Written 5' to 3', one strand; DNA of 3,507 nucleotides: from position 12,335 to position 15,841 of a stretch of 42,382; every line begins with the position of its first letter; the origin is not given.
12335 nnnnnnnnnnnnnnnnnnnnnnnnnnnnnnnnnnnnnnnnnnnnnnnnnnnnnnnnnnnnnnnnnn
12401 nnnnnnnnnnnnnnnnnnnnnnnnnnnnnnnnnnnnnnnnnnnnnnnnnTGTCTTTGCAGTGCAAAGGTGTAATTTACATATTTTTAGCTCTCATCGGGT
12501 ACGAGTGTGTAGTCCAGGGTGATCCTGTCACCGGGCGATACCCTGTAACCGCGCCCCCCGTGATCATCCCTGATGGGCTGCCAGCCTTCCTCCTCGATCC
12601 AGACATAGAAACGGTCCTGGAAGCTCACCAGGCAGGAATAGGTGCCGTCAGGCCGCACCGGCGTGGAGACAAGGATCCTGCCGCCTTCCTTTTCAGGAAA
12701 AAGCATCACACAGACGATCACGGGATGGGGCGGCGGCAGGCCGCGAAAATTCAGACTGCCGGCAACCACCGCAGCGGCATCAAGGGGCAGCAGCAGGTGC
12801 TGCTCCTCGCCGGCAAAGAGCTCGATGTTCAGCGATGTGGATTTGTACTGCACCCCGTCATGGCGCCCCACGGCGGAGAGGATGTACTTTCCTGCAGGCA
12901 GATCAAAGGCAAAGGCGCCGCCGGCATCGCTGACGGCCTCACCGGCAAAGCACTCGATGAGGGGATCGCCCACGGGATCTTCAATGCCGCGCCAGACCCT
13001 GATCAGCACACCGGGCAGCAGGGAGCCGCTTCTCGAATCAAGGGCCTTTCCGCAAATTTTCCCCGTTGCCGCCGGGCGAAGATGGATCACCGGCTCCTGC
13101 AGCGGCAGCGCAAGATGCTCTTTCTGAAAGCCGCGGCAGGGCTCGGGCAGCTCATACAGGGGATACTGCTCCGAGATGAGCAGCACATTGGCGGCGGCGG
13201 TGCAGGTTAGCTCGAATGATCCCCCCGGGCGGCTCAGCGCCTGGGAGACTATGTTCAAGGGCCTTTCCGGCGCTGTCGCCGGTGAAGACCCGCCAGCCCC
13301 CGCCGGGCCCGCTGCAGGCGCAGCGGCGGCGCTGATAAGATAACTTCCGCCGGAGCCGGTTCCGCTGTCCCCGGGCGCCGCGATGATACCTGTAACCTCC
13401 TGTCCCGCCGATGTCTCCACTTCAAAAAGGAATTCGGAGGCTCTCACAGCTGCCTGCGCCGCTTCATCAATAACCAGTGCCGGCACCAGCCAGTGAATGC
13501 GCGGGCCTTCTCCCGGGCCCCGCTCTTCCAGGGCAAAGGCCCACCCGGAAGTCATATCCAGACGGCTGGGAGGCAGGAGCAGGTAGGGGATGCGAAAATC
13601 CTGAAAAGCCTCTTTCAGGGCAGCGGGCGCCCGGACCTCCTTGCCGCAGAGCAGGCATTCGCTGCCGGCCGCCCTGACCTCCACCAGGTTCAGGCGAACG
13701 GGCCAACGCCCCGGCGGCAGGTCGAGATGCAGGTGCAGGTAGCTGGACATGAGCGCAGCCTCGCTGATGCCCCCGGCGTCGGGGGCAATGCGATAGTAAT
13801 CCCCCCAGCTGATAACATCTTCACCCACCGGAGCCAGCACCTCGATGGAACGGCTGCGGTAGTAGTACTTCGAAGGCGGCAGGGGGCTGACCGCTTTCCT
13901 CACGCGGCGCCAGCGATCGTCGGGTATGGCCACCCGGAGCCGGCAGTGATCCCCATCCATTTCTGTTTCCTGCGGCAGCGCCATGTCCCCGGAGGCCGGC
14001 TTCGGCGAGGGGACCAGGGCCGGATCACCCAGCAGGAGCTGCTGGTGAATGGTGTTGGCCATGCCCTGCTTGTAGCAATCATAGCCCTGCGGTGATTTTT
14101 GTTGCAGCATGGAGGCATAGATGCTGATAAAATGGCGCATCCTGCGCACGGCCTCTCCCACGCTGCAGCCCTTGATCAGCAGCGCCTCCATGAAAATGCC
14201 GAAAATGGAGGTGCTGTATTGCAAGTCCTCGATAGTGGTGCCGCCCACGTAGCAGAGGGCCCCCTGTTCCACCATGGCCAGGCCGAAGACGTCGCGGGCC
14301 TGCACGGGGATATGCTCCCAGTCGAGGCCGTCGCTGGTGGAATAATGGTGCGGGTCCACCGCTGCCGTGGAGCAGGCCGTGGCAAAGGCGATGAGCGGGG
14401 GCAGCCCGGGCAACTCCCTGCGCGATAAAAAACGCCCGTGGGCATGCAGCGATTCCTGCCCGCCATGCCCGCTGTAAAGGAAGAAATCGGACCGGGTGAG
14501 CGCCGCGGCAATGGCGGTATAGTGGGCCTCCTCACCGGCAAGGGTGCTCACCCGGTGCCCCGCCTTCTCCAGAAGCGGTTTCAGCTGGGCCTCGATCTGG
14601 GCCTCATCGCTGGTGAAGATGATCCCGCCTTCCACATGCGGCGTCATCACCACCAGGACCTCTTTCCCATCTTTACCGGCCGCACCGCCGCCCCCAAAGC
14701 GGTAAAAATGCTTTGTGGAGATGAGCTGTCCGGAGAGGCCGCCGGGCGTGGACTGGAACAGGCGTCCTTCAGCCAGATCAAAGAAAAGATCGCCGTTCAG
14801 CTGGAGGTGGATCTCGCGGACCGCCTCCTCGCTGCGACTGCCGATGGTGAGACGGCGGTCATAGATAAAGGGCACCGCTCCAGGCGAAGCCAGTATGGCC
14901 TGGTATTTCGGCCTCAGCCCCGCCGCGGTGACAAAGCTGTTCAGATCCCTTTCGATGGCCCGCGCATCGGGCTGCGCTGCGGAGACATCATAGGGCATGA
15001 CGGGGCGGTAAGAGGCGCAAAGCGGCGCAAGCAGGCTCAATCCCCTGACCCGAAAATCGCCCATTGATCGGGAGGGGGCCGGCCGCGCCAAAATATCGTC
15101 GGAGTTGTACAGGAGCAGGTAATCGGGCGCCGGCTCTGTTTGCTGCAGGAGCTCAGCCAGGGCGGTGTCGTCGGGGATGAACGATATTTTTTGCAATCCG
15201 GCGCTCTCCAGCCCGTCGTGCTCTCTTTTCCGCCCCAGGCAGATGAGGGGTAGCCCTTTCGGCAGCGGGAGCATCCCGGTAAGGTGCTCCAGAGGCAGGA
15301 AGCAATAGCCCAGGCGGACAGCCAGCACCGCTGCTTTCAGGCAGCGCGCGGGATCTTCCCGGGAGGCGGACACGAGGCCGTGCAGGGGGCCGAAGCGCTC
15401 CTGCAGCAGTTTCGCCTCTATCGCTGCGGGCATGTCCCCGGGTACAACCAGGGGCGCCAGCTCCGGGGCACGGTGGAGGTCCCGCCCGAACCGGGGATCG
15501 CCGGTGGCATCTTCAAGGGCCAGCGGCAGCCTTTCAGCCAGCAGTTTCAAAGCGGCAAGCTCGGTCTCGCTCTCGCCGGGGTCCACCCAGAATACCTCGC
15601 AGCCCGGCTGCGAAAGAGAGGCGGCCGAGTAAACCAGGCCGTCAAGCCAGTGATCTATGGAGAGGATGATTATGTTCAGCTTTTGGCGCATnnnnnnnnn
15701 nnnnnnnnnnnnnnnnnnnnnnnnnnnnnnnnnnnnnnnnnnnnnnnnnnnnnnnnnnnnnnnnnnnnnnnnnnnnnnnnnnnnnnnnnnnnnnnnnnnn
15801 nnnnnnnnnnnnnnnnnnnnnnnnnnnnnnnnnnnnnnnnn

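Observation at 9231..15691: Two tandem ~1070-aa paralogues with gingipain-like (C25, clan CD) His/Cys motifs, no signal peptide and the highest GC content in the window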

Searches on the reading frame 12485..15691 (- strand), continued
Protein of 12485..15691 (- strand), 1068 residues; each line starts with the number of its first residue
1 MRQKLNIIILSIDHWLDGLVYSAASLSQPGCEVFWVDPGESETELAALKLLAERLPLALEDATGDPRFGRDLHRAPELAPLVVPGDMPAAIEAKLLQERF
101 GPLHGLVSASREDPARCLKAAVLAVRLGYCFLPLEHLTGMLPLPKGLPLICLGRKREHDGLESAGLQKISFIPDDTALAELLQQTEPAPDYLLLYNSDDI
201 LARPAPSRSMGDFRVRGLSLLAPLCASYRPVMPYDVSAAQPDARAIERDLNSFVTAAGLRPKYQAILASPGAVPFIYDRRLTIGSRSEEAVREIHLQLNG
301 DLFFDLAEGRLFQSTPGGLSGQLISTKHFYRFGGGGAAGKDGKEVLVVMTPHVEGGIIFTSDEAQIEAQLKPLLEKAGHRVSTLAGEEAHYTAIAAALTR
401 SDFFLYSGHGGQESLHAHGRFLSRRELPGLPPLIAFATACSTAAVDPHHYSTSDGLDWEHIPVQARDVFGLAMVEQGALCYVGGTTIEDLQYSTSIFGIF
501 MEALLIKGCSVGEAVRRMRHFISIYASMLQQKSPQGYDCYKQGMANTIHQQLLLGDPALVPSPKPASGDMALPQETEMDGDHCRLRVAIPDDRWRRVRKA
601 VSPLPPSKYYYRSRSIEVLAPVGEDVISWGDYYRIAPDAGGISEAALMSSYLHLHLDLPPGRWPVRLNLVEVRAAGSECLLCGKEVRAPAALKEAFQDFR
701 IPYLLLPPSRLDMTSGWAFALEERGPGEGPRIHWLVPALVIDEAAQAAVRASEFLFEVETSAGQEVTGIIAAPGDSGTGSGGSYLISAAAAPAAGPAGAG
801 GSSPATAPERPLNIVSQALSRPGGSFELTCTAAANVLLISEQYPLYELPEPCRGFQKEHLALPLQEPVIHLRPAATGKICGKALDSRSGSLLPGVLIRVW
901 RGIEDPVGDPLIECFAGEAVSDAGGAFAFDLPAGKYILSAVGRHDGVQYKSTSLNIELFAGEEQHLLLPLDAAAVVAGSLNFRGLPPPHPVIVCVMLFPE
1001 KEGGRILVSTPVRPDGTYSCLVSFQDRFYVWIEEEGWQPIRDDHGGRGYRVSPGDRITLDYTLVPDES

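Call 50: find_related_loci(query=A1, collection=genome_contigs, flank=10000)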
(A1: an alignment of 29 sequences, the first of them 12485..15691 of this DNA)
Query A1 (1068 aa) in genome_contigs; peptide patterns used: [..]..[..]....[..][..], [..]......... (x = any residue, [..] = any of these).
93 stretches matched a pattern; 29 encode a relative of the query (tblastn E <= 1e-3); 27 distinct loci.
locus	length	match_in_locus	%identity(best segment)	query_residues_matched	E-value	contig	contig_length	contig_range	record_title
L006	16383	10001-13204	69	1-1067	0e+0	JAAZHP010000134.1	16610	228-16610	MAG: Bacillota bacterium isolate AS15tlH2ME_45 51302_AS15, whole genome shotgun sequence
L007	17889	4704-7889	66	1-1067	0e+0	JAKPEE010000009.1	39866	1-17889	MAG: Bacillota bacterium isolate JPMR_maxbin.103 k141_470911, whole genome shotgun sequence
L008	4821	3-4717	51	1-1068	0e+0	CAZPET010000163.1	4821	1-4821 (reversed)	MAG TPA_asm: uncultured Syntrophomonadaceae bacterium isolate binchicken_co88_589 genome assembly, contig: NODE_32194_le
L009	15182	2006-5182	50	1-1063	0e+0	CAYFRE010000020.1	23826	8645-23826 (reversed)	MAG TPA_asm: uncultured Syntrophomonadaceae bacterium isolate ERP107106_co2_176 genome assembly, contig: NODE_1827_lengt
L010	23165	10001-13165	47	3-1063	0e+0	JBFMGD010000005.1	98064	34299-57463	MAG: Bacillota bacterium isolate MAG288 MAG288_5, whole genome shotgun sequence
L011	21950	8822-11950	44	7-1067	0e+0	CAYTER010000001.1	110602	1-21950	MAG TPA_asm: uncultured Syntrophomonadaceae bacterium isolate binchicken_co168_36 genome assembly, contig: NODE_188_leng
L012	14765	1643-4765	45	6-1063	0e+0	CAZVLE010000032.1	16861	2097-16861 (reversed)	MAG TPA_asm: uncultured Syntrophomonadaceae bacterium isolate SRP067234_co1_287 genome assembly, contig: k99_1318, whole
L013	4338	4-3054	44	32-1066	0e+0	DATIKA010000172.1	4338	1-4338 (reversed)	MAG TPA_asm: Candidatus Limnocylindrales bacterium isolate SMAG_U15705 k141_66833, whole genome shotgun sequence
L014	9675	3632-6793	43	1-1065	0e+0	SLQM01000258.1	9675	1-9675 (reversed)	MAG: Syntrophomonadaceae bacterium isolate CSSed165cm_530 CSSed16-5cm-27885, whole genome shotgun sequence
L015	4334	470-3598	44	6-1066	0e+0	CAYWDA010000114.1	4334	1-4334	MAG TPA_asm: uncultured Syntrophomonadaceae bacterium isolate SRP067234_co1_27 genome assembly, contig: k99_689166, whol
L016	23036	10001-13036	45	32-1064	0e+0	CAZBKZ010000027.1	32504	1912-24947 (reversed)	MAG TPA_asm: uncultured Syntrophomonadaceae bacterium isolate SRP241341_co1_200 genome assembly, contig: NODE_1597_lengt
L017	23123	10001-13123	41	3-1068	0e+0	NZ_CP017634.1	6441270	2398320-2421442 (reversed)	Candidatus Formimonas warabiya strain DCMF chromosome, complete genome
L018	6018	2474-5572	43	19-1068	0e+0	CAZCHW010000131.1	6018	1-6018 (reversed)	MAG TPA_asm: uncultured Syntrophomonadaceae bacterium isolate SRP241326_co3_172 genome assembly, contig: NODE_14478_leng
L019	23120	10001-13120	44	5-1067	0e+0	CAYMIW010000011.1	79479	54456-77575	MAG TPA_asm: uncultured Syntrophomonadaceae bacterium isolate SRP241326_co4_268 genome assembly, contig: NODE_521_length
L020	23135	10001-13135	45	7-1068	0e+0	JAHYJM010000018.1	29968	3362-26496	MAG: Bacillota bacterium isolate KA22 NODE_810_length_29968_cov_4.756744, whole genome shotgun sequence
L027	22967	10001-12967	36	77-1063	3e-157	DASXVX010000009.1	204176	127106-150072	MAG TPA_asm: Symbiobacteriaceae bacterium isolate SMAG_U4756 k141_143312, whole genome shotgun sequence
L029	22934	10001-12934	35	89-1067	1e-154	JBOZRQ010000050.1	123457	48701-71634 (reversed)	MAG: Symbiobacteriaceae bacterium isolate Bin16 W5_k97_130749, whole genome shotgun sequence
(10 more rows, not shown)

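Call 52: search_protein_families(library=ncbifam, proteins=[L001:16693-17715:+, L001:771-1724:+, L003:15416-16396:+], max_evalue=0.00001)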
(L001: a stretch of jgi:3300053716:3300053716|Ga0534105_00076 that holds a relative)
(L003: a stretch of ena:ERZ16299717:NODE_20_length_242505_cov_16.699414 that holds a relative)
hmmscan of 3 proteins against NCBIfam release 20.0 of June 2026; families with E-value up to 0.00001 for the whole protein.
L001:16693-17715:+ (340 aa): 1 family
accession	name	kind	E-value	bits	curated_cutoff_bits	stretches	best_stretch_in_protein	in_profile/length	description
NF040521.1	C45_proenzyme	subfamily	4.3e-66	223.4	85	1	10-321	2-311/313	C45 family autoproteolytic acyltransferase/hydrolase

L001:771-1724:+ (317 aa): 5 families
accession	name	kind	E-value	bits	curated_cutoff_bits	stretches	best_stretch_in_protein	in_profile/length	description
NF002564.0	PRK02190.1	subfamily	4.1e-64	216.7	302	1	38-310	29-297/307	agmatinase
TIGR01230.1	agmatinase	equivalog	2e-59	201.5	174.3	1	38-310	9-272/275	agmatinase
TIGR01227.1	hutG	equivalog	5.6e-34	117.7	229.15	1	39-309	32-304/307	formimidoylglutamase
TIGR01229.1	rocF_arginase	equivalog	1.6e-27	96.6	227.6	1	116-296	78-278/300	arginase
NF010347.0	PRK13775.1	equivalog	9.1e-11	41.6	381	1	58-300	68-313/331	formimidoylglutamase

L003:15416-16396:+ (326 aa): 12 families
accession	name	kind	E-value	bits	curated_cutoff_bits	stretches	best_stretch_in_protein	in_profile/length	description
NF053820.1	MBLfold_Strvi7410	exception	2.4e-44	152.2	525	1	17-317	13-333/343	Strvi_7410 family MBL fold metallo-hydrolase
TIGR03413.1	GSH_gloB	equivalog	5.5e-13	48.9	200.8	1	148-225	84-156/248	hydroxyacylglutathione hydrolase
NF012229.1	bla_class_B_core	domain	1e-12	48.4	100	1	28-178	15-136/139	metallo-beta-lactamase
NF033105.1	bla_subclass_B3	equivalog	2.4e-11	43.4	240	0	146-235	121-215/257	subclass B3 metallo-beta-lactamase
NF033088.2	bla_subclass_B1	equivalog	3.4e-11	43.2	200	1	27-234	30-202/217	subclass B1 metallo-beta-lactamase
NF033184.1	B3_Acin_new1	exception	4.5e-08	32.6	580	0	149-235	149-239/283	putative subclass B3 metallo-beta-lactamase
TIGR04558.1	SoxH_rel_PQQ_1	hypoth_equivalog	5.3e-08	32.3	300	0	156-241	142-222/285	quinoprotein relay system zinc metallohydrolase 1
TIGR04559.1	SoxH_rel_PQQ_2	hypoth_equivalog_domain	7.5e-08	32.1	280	1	38-247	40-227/283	quinoprotein relay system zinc metallohydrolase 2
NF007597.0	PRK10241.1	equivalog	1.3e-07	31.2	421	0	148-226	87-158/251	hydroxyacylglutathione hydrolase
NF041804.1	MBL_fold_SolJ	exception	2.4e-07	30.2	350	0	160-233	110-179/224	solanimycin biosynthesis MBL-fold hydrolase SolJ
NF000427.2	blaCAU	exception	1.5e-06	27.7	500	0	29-108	27-107/262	CAU/MBL1b family subclass B3 metallo-beta-lactamase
NF033185.1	B3_Acin_new2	exception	1.7e-06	27.4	625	0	2-92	27-115/285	putative subclass B3 metallo-beta-lactamase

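Call 66: find_encoding_contigs(protein=window:12485-15691:-, flank=2000, max_places=3)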
Protein window:12485-15691:- (1068 aa): 18 contigs read that carry it; 3 places shown.
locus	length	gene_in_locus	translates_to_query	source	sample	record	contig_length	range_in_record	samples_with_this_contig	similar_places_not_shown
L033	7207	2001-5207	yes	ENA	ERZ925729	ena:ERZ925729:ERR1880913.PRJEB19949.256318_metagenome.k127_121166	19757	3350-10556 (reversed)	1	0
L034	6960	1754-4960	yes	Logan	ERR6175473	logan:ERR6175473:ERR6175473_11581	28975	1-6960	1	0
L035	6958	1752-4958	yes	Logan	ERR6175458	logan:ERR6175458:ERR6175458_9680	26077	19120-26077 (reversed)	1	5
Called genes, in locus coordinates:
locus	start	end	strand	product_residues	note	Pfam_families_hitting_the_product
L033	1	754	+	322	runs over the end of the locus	PF00005:ABC_tran, PF08352:oligo_HPY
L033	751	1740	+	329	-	PF00005:ABC_tran, PF13304:AAA_21 (faint), PF08352:oligo_HPY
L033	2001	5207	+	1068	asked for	PF01364:Peptidase_C25 (weak)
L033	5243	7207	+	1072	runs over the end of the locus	PF13620:CarboxypepD_reg (weak)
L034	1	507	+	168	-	?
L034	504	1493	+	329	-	PF00005:ABC_tran, PF13304:AAA_21 (faint), PF08352:oligo_HPY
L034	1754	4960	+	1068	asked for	PF01364:Peptidase_C25 (weak)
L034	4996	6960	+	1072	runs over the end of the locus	PF13620:CarboxypepD_reg (weak)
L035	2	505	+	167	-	?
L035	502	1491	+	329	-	PF00005:ABC_tran, PF13304:AAA_21 (faint), PF08352:oligo_HPY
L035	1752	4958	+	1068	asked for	PF01364:Peptidase_C25 (weak)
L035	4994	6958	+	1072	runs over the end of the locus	PF13620:CarboxypepD_reg (weak)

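Call 72: search_protein_families(library=padloc, proteins=[window:12485-15691:-], max_evalue=0.01)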
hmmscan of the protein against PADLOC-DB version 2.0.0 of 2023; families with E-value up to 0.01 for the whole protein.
window:12485-15691:- (1068 aa): 0 families

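Call 77: find_encoding_contigs(protein=P0086, flank=10000, max_places=2)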
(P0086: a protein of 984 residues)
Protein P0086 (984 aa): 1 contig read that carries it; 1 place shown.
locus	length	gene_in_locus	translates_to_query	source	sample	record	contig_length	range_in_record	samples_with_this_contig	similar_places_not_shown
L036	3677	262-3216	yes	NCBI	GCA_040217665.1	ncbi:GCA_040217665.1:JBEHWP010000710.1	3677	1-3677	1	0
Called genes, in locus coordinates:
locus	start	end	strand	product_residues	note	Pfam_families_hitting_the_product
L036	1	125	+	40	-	?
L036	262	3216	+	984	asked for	PF13620:CarboxypepD_reg (faint)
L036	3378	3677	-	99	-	PF00486:Trans_reg_C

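Call 78: find_encoding_contigs(protein=P0077, flank=10000, max_places=2)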
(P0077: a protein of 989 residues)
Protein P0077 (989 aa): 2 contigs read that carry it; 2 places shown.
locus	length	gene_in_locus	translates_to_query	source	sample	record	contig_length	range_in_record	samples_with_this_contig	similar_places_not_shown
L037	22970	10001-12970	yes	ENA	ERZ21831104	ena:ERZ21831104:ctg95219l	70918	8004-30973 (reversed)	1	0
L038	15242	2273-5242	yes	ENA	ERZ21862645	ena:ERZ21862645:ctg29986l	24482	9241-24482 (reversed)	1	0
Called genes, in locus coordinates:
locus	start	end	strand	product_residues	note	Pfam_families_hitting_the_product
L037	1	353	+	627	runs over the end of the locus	PF13431:TPR_17 (faint), PF00515:TPR_1 (faint), PF07719:TPR_2 (faint), PF13181:TPR_8 (faint), PF13414:TPR_11 (faint)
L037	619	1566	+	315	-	PF13513:HEAT_EZ (faint), PF01602:Adaptin_N (faint), PF12717:Cnd1 (faint), PF02985:HEAT (faint), PF13646:HEAT_2, PF03130:HEAT_PBS (faint), PF13646:HEAT_2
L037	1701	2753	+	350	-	-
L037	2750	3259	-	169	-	PF07152:YaeQ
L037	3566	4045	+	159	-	-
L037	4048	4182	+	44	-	-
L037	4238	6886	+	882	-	PF00069:Pkinase, PF07714:PK_Tyr_Ser-Thr, PF03109:ABC1 (weak), PF22544:HYDIN_VesB_CFA65-like_Ig (faint), PF07676:PD40 (faint), PF18984:DUF5717_N (faint), PF26550:Tricorn_2nd (faint)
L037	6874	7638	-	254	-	-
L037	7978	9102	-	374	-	-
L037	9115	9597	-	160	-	-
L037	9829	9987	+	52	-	-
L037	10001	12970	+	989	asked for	PF13620:CarboxypepD_reg (faint), PF13715:CarbopepD_reg_2 (faint)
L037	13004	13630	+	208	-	-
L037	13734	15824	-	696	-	PF00395:SLH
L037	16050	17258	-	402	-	PF00909:Ammonium_transp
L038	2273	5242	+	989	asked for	PF13620:CarboxypepD_reg (faint), PF13715:CarbopepD_reg_2 (faint)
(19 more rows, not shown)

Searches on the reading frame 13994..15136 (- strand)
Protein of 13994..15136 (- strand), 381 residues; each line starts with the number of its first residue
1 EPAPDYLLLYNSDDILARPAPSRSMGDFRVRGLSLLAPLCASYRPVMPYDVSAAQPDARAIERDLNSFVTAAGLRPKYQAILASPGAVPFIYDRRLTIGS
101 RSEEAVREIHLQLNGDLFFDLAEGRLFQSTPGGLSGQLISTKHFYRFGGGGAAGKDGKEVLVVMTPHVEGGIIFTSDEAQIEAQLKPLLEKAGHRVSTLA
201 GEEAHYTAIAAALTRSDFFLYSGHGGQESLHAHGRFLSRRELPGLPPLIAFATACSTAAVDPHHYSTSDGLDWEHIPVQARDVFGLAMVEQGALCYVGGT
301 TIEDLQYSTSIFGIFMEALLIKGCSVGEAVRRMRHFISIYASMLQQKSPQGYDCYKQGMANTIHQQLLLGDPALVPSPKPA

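Call 32: search_solved_structures(query=A2, max_evalue=10, show_alignments=5)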
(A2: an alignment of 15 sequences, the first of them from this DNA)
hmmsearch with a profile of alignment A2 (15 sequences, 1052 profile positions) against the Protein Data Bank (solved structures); distinct sequences matched with E-value up to 10: 3.
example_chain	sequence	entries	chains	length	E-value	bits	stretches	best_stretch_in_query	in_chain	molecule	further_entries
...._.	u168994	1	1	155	0.071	14.1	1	839-903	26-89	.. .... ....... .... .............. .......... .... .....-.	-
3shs_A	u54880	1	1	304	0.087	13.8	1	873-992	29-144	Hoc head outer capsid protein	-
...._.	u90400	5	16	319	1.6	9.7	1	862-915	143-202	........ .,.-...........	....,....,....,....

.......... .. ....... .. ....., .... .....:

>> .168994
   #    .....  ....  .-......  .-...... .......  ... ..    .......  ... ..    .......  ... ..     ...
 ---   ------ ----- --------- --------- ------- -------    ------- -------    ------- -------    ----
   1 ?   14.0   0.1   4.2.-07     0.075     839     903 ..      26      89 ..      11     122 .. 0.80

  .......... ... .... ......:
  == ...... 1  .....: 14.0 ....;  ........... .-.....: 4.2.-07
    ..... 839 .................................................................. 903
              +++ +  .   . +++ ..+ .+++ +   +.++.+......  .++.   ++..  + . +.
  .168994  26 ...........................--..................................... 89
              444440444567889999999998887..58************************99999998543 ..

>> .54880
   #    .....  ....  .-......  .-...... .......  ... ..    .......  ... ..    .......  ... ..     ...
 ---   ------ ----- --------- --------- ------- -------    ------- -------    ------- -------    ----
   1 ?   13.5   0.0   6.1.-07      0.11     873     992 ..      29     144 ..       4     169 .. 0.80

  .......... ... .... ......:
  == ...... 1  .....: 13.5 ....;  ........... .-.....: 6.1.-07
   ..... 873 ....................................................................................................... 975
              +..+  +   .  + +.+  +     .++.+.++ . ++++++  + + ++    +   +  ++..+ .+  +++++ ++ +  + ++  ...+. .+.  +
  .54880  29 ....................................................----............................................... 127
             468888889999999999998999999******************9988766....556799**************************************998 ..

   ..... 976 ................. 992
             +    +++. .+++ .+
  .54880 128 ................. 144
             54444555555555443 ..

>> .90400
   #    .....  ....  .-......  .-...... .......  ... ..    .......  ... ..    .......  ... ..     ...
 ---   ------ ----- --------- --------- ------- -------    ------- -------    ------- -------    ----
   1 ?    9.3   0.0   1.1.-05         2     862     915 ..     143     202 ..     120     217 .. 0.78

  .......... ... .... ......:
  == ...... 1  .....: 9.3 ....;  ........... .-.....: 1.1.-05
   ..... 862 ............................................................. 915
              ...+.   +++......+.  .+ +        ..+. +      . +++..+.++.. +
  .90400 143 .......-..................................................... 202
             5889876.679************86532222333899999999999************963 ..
